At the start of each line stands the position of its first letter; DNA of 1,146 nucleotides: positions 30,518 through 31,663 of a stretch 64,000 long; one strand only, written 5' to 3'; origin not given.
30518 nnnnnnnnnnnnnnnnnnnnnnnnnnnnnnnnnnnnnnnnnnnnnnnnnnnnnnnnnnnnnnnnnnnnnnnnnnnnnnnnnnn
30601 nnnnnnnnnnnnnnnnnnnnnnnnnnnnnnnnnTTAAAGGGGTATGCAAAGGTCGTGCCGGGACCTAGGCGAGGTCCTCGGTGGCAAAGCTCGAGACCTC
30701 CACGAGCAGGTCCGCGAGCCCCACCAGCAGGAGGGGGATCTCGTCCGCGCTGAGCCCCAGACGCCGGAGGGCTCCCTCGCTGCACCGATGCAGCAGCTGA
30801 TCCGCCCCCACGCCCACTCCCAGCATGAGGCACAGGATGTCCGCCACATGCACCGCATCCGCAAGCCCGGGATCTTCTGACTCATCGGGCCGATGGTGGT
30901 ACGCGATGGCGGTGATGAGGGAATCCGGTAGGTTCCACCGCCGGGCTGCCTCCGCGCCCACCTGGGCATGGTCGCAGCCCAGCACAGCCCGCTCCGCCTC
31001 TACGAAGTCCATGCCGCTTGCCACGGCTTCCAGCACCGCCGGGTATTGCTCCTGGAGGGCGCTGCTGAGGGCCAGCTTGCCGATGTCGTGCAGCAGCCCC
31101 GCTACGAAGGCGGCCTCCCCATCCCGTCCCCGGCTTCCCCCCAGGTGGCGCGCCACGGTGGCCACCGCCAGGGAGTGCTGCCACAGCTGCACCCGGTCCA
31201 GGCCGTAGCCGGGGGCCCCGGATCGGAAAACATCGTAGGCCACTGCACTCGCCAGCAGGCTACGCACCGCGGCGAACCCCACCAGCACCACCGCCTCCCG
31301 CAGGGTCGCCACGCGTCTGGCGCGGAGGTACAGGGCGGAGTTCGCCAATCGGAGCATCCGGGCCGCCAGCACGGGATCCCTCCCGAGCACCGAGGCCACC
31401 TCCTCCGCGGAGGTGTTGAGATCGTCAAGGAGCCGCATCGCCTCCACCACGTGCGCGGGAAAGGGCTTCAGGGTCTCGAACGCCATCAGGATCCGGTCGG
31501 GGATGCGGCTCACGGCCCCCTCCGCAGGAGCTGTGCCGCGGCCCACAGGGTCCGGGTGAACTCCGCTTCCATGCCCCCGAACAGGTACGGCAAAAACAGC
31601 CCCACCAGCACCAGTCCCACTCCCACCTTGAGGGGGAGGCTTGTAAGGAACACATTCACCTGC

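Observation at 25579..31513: c-di-GMP modules replace flhF/flhG/cheY/cheC in the flagellar operon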

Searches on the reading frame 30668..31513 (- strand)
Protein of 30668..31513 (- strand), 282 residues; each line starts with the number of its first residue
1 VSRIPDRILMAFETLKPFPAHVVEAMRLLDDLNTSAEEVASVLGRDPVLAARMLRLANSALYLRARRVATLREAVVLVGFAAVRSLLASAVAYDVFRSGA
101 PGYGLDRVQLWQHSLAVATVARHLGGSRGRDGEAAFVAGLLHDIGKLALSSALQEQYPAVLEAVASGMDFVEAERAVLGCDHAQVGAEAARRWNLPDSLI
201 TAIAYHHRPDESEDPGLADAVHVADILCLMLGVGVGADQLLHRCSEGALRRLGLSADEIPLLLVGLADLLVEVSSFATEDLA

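Call 5: search_protein_families(library=pfam, proteins=[window:30668-31513:-], max_evalue=0.01)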
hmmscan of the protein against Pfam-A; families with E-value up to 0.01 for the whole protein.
window:30668-31513:- (282 aa): 3 families
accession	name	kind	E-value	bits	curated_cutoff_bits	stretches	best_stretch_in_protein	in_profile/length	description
PF08668.18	HDOD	-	5e-58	196.3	22.9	1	16-209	2-196/196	HDOD domain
PF01966.28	HD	-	2.7e-15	57.1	22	1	111-227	2-113/116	HD domain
PF18019.7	Cas3_HD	-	5.2e-06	27.1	23.1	1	109-214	28-137/207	Cas3, HD domain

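Call 16: find_homologous_proteins(query=window:30668-31513:-, max_evalue=0.001)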
Query window:30668-31513:- (282 aa): 1605 proteins with E <= 0.001 among 8000 candidates; the best 120 are listed.
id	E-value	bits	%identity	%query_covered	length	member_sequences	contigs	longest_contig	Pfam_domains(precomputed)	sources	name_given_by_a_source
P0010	1.8e-173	593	100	100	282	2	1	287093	PF08668.19,PF01966.29,PF18019.8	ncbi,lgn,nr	ncbi:MAG: HDOD domain-containing protein [Armatimonadetes bacterium]|nr:HDOD domain-containing prote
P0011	3.5e-159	546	93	100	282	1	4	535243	PF08668.19,PF01966.29,PF18019.8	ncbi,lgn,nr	ncbi:MAG: HDOD domain-containing protein [Armatimonadota bacterium]|nr:HDOD domain-containing protei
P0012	4.8e-157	539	91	100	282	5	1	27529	PF08668.19,PF01966.29,PF18019.8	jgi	jgi:putative nucleotidyltransferase with HDIG domain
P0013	7.9e-148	509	85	100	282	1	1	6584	PF08668.19,PF01966.29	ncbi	-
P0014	5.7e-144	497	83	100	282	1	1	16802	PF08668.19,PF01966.29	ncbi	-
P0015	3.6e-133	461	76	100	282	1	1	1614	PF08668.19,PF01966.29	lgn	-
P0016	9.8e-132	456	76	100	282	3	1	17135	PF08668.19,PF01966.29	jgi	jgi:putative nucleotidyltransferase with HDIG domain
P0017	2.5e-130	452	76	100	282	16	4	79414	PF08668.19,PF01966.29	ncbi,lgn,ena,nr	ncbi:MAG: HDOD domain-containing protein [Armatimonadota bacterium]|nr:HDOD domain-containing protei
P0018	6.1e-130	451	76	100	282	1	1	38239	PF08668.19,PF01966.29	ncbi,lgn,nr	ncbi:MAG: HDOD domain-containing protein [Armatimonadota bacterium]|nr:HDOD domain-containing protei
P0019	1.9e-128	446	76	99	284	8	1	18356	PF08668.19,PF01966.29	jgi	jgi:putative nucleotidyltransferase with HDIG domain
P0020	3.5e-128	445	75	100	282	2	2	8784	PF08668.19,PF01966.29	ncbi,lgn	-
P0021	1.5e-127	443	74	100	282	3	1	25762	PF08668.19,PF01966.29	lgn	-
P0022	1.9e-127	442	75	98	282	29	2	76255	PF08668.19,PF01966.29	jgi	-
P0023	2.2e-124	432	74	98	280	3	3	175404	PF08668.19,PF01966.29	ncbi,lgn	-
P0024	1.3e-123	430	73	100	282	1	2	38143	PF08668.19,PF01966.29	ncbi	-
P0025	1.3e-121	423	72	98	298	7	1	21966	PF08668.19,PF01966.29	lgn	-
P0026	1.1e-115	404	67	100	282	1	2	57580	PF08668.19,PF01966.29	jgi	jgi:putative nucleotidyltransferase with HDIG domain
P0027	2.8e-87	311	57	97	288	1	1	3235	PF08668.19,PF01966.29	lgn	-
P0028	2.0e-86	308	56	96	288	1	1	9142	PF08668.19,PF01966.29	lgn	-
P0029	2.8e-66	242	71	57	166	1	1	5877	PF08668.19,PF01966.29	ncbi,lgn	-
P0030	3.8e-60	222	41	96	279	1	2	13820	PF08668.19,PF01966.29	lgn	-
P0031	7.7e-60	221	44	96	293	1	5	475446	PF08668.19,PF01966.29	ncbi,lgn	-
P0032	7.9e-60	221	46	94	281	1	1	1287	PF08668.19,PF01966.29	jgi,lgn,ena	jgi:putative nucleotidyltransferase with HDIG domain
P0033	1.9e-59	220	42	98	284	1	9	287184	PF08668.19,PF01966.29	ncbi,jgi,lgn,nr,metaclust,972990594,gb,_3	ncbi:MAG: HDOD domain-containing protein [Synergistetes bacterium]|nr:MAG: Metal dependent phosphohy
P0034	2.9e-59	219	45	91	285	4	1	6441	PF08668.19,PF01966.29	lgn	-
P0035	3.9e-59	219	44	96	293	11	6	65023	PF08668.19,PF01966.29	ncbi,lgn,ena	-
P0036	1.2e-58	217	45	94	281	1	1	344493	PF08668.19,PF01966.29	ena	-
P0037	3.2e-58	216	42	96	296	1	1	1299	PF08668.19,PF01966.29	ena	-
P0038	4.2e-58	215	42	96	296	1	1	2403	PF08668.19,PF01966.29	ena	-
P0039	7.2e-58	214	45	94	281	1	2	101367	PF08668.19,PF01966.29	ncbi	ncbi:MAG: HDOD domain-containing protein [Moorellales bacterium]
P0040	7.7e-58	214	40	96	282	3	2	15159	PF08668.19,PF01966.29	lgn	-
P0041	1.3e-57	214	44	95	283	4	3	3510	PF08668.19,PF01966.29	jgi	jgi:putative nucleotidyltransferase with HDIG domain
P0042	2.6e-57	213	42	96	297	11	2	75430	PF08668.19,PF01966.29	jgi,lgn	jgi:putative nucleotidyltransferase with HDIG domain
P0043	3.4e-57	212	39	96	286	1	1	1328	PF08668.19,PF01966.29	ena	-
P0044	5.9e-57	211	39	98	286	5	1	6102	PF08668.19,PF01966.29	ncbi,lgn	-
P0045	7.4e-57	211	43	97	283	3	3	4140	PF08668.19,PF01966.29,PF18019.8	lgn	-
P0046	8.2e-57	211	44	95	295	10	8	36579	PF08668.19,PF01966.29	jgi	jgi:putative nucleotidyltransferase with HDIG domain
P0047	1.3e-56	210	41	96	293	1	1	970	PF08668.19,PF01966.29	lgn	-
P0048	2.5e-56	209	46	85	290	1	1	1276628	PF08668.19,PF01966.29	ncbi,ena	-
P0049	3.0e-56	209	44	89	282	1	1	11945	PF08668.19,PF01966.29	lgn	-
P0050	3.6e-56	209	47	79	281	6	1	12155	PF08668.19,PF01966.29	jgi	-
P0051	3.8e-56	209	43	92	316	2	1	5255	PF08668.19,PF01966.29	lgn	-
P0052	4.2e-56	209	40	97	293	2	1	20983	PF08668.19,PF01966.29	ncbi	-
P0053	4.3e-56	209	43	94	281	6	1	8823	PF08668.19,PF01966.29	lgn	-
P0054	4.8e-56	208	41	89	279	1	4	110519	PF08668.19,PF01966.29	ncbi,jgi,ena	-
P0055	4.9e-56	208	42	96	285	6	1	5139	PF08668.19,PF01966.29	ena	-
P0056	5.2e-56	208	40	98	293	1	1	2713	PF08668.19,PF01966.29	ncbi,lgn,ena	-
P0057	5.4e-56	208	42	96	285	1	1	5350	PF08668.19,PF01966.29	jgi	jgi:putative nucleotidyltransferase with HDIG domain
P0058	5.4e-56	208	43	96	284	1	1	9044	PF08668.19,PF01966.29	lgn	-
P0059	8.9e-56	208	41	89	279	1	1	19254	PF08668.19,PF01966.29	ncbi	-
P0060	9.8e-56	207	41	98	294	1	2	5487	PF08668.19,PF01966.29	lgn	-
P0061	1.0e-55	207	40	98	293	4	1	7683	PF08668.19,PF01966.29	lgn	-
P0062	1.2e-55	207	39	96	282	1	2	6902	PF08668.19,PF01966.29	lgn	-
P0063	1.3e-55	207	43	96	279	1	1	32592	PF08668.19,PF01966.29,PF18019.8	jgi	jgi:putative nucleotidyltransferase with HDIG domain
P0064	1.6e-55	207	42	96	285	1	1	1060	PF08668.19,PF01966.29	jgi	-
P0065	1.7e-55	207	45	76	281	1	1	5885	PF08668.19,PF01966.29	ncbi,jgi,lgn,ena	-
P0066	1.8e-55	207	41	89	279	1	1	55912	PF08668.19,PF01966.29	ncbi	-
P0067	2.1e-55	206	38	96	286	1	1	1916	PF08668.19,PF01966.29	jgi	jgi:putative nucleotidyltransferase with HDIG domain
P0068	2.1e-55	206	38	97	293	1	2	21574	PF08668.19,PF01966.29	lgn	-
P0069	2.4e-55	206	42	96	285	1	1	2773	PF08668.19,PF01966.29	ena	-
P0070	2.8e-55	206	43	95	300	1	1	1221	PF08668.19,PF01966.29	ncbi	-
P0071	3.2e-55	206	40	97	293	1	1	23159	PF08668.19,PF01966.29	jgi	jgi:putative nucleotidyltransferase with HDIG domain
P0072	3.3e-55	206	42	96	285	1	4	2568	PF08668.19,PF01966.29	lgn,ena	-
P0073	3.3e-55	206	42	96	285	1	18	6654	PF08668.19,PF01966.29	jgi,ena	-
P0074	3.3e-55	206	42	96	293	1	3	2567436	PF08668.19,PF01966.29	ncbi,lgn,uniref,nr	ncbi:putative signal transduction protein [Dethiosulfovibrio peptidovorans DSM 11002]|uniref:Signal 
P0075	3.4e-55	206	45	89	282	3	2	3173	PF08668.19,PF01966.29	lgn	-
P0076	3.4e-55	206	41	96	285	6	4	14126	PF08668.19,PF01966.29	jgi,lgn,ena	-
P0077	3.6e-55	206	42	94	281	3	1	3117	PF08668.19,PF01966.29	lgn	-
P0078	3.9e-55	205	38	99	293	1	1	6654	PF08668.19,PF01966.29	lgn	-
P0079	4.2e-55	205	42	96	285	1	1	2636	PF08668.19,PF01966.29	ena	-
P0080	4.6e-55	205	44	89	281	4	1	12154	PF08668.19,PF01966.29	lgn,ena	-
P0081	5.1e-55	205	42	96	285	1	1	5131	PF08668.19,PF01966.29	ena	-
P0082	5.1e-55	205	41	91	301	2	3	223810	PF08668.19,PF01966.29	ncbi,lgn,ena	-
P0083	5.4e-55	205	42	96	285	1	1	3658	PF08668.19,PF01966.29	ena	-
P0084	5.5e-55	205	42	96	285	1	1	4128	PF08668.19,PF01966.29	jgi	-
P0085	5.5e-55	205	43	95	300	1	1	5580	PF08668.19,PF01966.29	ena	-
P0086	5.7e-55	205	41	96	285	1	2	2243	PF08668.19,PF01966.29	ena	-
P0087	5.7e-55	205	41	98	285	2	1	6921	PF08668.19,PF01966.29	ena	-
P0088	6.6e-55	205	46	90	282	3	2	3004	PF08668.19,PF01966.29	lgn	-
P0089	8.3e-55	204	42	96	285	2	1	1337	PF08668.19,PF01966.29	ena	-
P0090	9.3e-55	204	42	94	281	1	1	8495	PF08668.19,PF01966.29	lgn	-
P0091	1.0e-54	204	46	79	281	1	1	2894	PF08668.19,PF01966.29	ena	-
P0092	1.2e-54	204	41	95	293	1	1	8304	PF08668.19,PF01966.29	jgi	-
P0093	1.2e-54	204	38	97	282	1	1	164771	PF08668.19,PF01966.29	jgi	-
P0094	1.2e-54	204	44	92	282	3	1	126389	PF08668.19,PF01966.29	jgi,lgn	-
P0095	1.5e-54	204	42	90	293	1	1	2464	PF08668.19,PF01966.29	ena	-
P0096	1.6e-54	203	39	97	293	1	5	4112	PF08668.19,PF01966.29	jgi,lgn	-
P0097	2.0e-54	203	39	97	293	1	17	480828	PF08668.19,PF01966.29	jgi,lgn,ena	jgi:putative nucleotidyltransferase with HDIG domain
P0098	2.0e-54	203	40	96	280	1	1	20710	PF08668.19,PF01966.29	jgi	jgi:putative nucleotidyltransferase with HDIG domain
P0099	2.1e-54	203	43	94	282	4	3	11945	PF08668.19,PF01966.29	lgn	-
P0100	2.1e-54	203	42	94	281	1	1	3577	PF08668.19,PF01966.29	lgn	-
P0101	2.2e-54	203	39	97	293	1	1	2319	PF08668.19,PF01966.29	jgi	jgi:putative nucleotidyltransferase with HDIG domain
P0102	2.2e-54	203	42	89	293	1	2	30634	PF08668.19,PF01966.29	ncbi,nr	ncbi:MAG: HDOD domain-containing protein [bacterium]|nr:HDOD domain-containing protein [bacterium] M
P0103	2.4e-54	203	42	95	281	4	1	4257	PF08668.19,PF01966.29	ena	-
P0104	2.5e-54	203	39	97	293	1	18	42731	PF08668.19,PF01966.29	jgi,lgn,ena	jgi:putative nucleotidyltransferase with HDIG domain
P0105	3.3e-54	202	39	97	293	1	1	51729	PF08668.19,PF01966.29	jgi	-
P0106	3.4e-54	202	42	96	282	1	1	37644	PF08668.19,PF01966.29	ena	-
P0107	3.4e-54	202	39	97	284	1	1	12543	PF08668.19,PF01966.29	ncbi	-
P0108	4.1e-54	202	43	89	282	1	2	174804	PF08668.19,PF01966.29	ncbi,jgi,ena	-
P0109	4.3e-54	202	42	95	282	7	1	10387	PF08668.19,PF01966.29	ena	-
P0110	4.4e-54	202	39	97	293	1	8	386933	PF08668.19,PF01966.29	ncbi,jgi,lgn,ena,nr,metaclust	ncbi:MAG: HDOD domain-containing protein [Firmicutes bacterium]|nr:HDOD domain-containing protein [B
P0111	4.5e-54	202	43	88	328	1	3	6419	PF08668.19,PF01966.29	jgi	jgi:putative nucleotidyltransferase with HDIG domain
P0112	4.7e-54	202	47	76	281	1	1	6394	PF08668.19,PF01966.29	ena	-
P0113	4.7e-54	202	41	95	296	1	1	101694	PF08668.19,PF01966.29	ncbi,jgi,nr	ncbi:MAG: HDOD domain-containing protein [Synergistaceae bacterium]|jgi:putative nucleotidyltransfer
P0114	5.0e-54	202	41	96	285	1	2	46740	PF08668.19,PF01966.29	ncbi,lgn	-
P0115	5.4e-54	202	39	97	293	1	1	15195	PF08668.19,PF01966.29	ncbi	-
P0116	6.1e-54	202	41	98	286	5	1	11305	PF08668.19,PF01966.29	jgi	jgi:putative nucleotidyltransferase with HDIG domain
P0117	7.0e-54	201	39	98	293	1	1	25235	PF08668.19,PF01966.29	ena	-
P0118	7.0e-54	201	46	89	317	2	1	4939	PF08668.19,PF01966.29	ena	-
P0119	1.0e-53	201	41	96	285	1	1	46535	PF08668.19,PF01966.29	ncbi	-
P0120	1.1e-53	201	39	98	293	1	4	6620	PF08668.19,PF01966.29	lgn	-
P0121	1.2e-53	201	38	98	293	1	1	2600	PF08668.19,PF01966.29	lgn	-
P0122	1.3e-53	200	39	96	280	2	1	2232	PF08668.19,PF01966.29,PF18019.8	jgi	-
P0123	1.3e-53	200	44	91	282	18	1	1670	PF08668.19,PF01966.29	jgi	-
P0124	1.3e-53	200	45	79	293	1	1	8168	PF08668.19,PF01966.29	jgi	jgi:putative nucleotidyltransferase with HDIG domain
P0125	1.4e-53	200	43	91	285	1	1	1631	PF08668.19,PF01966.29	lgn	-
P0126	1.4e-53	200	48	76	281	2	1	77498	PF08668.19,PF01966.29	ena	-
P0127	1.5e-53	200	47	80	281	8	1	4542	PF08668.19,PF01966.29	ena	-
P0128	1.5e-53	200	43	94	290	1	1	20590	PF08668.19,PF01966.29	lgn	-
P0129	1.8e-53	200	47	76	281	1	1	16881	PF08668.19,PF01966.29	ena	-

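Call 21: find_encoding_contigs(protein=P0023, flank=10000, max_places=1)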
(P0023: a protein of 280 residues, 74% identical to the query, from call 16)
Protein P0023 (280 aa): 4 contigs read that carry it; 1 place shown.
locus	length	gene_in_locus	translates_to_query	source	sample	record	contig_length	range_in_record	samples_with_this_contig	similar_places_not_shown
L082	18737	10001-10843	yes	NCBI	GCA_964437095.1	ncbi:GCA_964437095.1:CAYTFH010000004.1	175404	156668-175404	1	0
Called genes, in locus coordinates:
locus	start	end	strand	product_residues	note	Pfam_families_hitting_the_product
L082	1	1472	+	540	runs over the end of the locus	-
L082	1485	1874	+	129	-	PF03963:FlgD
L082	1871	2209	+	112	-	PF12611:Flagellar_put (weak)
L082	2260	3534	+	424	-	PF00460:Flg_bb_rod, PF22692:LlgE_F_G_D1 (weak), PF07559:FlgE_D2, PF06429:Flg_bbr_C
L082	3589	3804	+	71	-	PF06289:FlbD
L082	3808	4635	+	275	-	PF01618:MotA_ExbB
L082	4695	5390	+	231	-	PF13677:MotB_plug, PF00691:OmpA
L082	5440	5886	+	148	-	PF03748:FliL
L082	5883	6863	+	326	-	PF02154:FliM, PF01052:FliMN_C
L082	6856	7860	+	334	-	PF04509:CheC (weak), PF13690:CheX (faint), PF04509:CheC, PF01052:FliMN_C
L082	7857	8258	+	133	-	PF04347:FliO (weak)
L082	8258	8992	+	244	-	PF00813:FliP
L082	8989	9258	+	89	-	PF01313:Bac_export_3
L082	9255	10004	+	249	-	PF01311:Bac_export_1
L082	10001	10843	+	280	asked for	PF08668:HDOD, PF01966:HD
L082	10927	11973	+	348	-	PF01312:Bac_export_2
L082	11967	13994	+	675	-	PF00771:FHIPEP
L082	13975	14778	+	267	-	PF00448:SRP54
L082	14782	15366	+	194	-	PF12945:PilZNR (weak), PF07238:PilZ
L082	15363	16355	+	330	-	PF00072:Response_reg, PF01339:CheB_methylest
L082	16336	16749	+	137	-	PF01590:GAF, PF13185:GAF_2, PF13492:GAF_3 (weak)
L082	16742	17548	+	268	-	PF03705:CheR_N, PF13649:Methyltransf_25 (faint), PF01739:CheR, PF08242:Methyltransf_12 (weak)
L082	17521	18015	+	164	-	PF03975:CheD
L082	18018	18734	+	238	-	PF04542:Sigma70_r2, PF04539:Sigma70_r3 (weak), PF08281:Sigma70_r4_2, PF04545:Sigma70_r4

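Call 22: find_encoding_contigs(protein=P0026, flank=10000, max_places=1)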
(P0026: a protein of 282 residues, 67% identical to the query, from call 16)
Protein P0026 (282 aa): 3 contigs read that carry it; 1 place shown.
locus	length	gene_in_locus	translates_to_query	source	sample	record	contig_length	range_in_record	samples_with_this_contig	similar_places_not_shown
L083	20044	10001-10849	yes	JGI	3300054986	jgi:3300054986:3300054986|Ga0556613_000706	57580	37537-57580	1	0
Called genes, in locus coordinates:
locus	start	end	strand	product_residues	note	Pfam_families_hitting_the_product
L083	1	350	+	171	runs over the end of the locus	PF01464:SLT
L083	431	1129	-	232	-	-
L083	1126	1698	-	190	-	-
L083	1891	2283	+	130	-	PF03963:FlgD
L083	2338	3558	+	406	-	PF00460:Flg_bb_rod, PF22692:LlgE_F_G_D1 (weak), PF07559:FlgE_D2, PF06429:Flg_bbr_C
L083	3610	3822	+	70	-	PF06289:FlbD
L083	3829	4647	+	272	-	PF01618:MotA_ExbB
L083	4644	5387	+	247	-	PF13677:MotB_plug, PF00691:OmpA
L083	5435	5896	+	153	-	PF03748:FliL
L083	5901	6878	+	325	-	PF02154:FliM, PF01052:FliMN_C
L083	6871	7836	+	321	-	PF04509:CheC, PF13690:CheX (faint), PF04509:CheC, PF01052:FliMN_C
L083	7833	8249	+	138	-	PF04347:FliO (weak)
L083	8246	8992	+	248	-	PF00813:FliP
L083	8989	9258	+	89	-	PF01313:Bac_export_3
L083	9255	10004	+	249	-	PF01311:Bac_export_1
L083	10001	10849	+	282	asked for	PF08668:HDOD, PF01966:HD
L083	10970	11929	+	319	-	PF01312:Bac_export_2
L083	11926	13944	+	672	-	PF00771:FHIPEP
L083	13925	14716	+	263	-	PF03308:MeaB (faint), PF00448:SRP54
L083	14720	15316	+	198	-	PF12945:PilZNR, PF07238:PilZ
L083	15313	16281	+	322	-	PF00072:Response_reg, PF01339:CheB_methylest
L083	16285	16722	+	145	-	PF01590:GAF, PF13185:GAF_2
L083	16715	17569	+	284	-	PF08242:Methyltransf_12 (faint), PF13649:Methyltransf_25 (faint), PF03705:CheR_N, PF01739:CheR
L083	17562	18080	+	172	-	PF03975:CheD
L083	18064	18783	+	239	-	PF04542:Sigma70_r2, PF04539:Sigma70_r3 (weak), PF08281:Sigma70_r4_2 (weak), PF04545:Sigma70_r4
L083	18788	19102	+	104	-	-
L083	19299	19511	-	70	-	-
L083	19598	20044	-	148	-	?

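Call 23: find_encoding_contigs(protein=P0011, flank=10000, max_places=2)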
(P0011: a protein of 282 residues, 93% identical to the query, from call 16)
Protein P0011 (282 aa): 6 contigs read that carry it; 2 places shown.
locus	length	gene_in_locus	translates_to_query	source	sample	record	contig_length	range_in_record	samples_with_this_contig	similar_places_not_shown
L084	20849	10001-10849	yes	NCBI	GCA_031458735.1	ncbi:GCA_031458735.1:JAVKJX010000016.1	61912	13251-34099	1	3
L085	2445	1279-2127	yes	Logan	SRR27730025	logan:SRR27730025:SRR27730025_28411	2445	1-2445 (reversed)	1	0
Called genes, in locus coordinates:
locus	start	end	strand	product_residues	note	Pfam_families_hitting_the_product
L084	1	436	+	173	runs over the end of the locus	PF01464:SLT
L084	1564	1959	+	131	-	-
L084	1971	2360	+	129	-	PF03963:FlgD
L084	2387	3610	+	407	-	PF00460:Flg_bb_rod, PF22692:LlgE_F_G_D1 (weak), PF07559:FlgE_D2, PF06429:Flg_bbr_C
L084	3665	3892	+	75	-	PF06289:FlbD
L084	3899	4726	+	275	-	PF01618:MotA_ExbB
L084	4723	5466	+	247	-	PF13677:MotB_plug, PF00691:OmpA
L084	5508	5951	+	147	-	PF03748:FliL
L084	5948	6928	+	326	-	PF02154:FliM, PF01052:FliMN_C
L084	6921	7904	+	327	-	PF04509:CheC (weak), PF13690:CheX (faint), PF04509:CheC, PF01052:FliMN_C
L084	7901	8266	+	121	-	PF04347:FliO (weak)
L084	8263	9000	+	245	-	PF00813:FliP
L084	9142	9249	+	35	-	-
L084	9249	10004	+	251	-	PF01311:Bac_export_1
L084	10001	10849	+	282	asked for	PF08668:HDOD, PF18019:Cas3_HD (weak), PF01966:HD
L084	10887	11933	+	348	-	PF01312:Bac_export_2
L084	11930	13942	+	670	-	PF00771:FHIPEP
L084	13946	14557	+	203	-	PF12945:PilZNR, PF07238:PilZ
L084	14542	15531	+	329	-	PF00072:Response_reg, PF01339:CheB_methylest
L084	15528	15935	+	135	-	PF01590:GAF, PF13185:GAF_2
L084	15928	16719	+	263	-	PF03705:CheR_N, PF13649:Methyltransf_25 (faint), PF01739:CheR, PF08242:Methyltransf_12 (faint)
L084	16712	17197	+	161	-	PF03975:CheD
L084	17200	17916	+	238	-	PF04542:Sigma70_r2, PF13384:HTH_23 (faint), PF04539:Sigma70_r3 (weak), PF04545:Sigma70_r4, PF08281:Sigma70_r4_2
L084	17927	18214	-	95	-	-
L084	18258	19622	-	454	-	PF01565:FAD_binding_4, PF02913:FAD-oxidase_C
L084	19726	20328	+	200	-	PF00440:TetR_N, PF21351:TetR_C_41 (faint), PF17935:TetR_C_27 (faint), PF17932:TetR_C_24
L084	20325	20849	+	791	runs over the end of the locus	PF02737:3HCDH_N, PF00725:3HCDH, PF00378:ECH_1, PF16113:ECH_2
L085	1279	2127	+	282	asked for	PF08668:HDOD, PF18019:Cas3_HD (weak), PF01966:HD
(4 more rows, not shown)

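Call 24: find_encoding_contigs(protein=P0028, flank=10000, max_places=1)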
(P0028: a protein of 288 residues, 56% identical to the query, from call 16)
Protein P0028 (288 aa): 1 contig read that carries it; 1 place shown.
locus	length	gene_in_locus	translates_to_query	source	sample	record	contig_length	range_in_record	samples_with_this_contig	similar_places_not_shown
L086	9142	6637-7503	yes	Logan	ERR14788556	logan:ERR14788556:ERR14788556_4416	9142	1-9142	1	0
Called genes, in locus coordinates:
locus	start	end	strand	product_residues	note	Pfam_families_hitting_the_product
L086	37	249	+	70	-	PF06289:FlbD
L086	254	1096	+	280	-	PF20560:MotA_N, PF01618:MotA_ExbB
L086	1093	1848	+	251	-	PF13677:MotB_plug, PF00691:OmpA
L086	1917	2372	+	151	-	PF03748:FliL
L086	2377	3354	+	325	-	PF02154:FliM, PF01052:FliMN_C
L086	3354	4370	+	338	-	PF02154:FliM (weak), PF04509:CheC, PF13690:CheX (faint), PF04509:CheC, PF01052:FliMN_C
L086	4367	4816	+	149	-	-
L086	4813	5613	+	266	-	PF00813:FliP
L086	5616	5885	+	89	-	PF01313:Bac_export_3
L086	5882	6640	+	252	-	PF01311:Bac_export_1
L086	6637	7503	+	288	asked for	PF08668:HDOD, PF01966:HD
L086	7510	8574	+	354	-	PF01312:Bac_export_2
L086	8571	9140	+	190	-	?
